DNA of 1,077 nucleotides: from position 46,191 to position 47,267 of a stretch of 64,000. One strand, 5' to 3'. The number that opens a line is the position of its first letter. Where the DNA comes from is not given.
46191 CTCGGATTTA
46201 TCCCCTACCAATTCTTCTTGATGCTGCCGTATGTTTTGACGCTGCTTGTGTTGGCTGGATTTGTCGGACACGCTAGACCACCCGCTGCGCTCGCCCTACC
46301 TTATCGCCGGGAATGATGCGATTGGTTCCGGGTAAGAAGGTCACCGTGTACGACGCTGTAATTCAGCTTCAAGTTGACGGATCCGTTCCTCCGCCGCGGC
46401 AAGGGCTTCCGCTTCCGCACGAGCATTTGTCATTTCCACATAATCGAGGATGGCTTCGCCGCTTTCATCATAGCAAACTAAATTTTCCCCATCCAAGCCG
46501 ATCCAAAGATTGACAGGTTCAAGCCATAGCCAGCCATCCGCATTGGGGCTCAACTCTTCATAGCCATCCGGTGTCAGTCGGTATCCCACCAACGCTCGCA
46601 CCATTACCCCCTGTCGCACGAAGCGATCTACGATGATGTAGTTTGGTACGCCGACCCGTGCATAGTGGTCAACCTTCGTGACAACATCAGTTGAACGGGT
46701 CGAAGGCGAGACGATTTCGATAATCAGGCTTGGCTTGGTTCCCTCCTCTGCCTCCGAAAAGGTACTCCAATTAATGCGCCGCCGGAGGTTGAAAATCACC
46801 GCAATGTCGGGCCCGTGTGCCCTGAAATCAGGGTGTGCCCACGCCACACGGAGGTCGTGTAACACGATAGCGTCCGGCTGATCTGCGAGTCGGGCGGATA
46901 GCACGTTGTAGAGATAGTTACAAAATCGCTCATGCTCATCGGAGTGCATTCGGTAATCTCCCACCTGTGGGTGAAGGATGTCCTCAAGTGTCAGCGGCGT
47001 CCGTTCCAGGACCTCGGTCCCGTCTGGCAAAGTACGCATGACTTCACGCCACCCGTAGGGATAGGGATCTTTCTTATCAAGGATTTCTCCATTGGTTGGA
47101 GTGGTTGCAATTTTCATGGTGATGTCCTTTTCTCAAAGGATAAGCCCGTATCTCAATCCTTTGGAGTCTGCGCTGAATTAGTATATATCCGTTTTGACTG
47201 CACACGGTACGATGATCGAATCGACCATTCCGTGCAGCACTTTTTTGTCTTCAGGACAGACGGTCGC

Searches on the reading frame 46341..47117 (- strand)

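Call 51: search_protein_families(library=pfam, proteins=[window:46341-47117:-], max_evalue=0.001)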
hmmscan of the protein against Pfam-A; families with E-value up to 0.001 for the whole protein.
window:46341-47117:- (258 aa): 1 family
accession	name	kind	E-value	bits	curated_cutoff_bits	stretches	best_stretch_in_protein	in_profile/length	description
PF05685.18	Uma2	-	6.7e-17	61.9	27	1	59-200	29-160/172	Putative restriction endonuclease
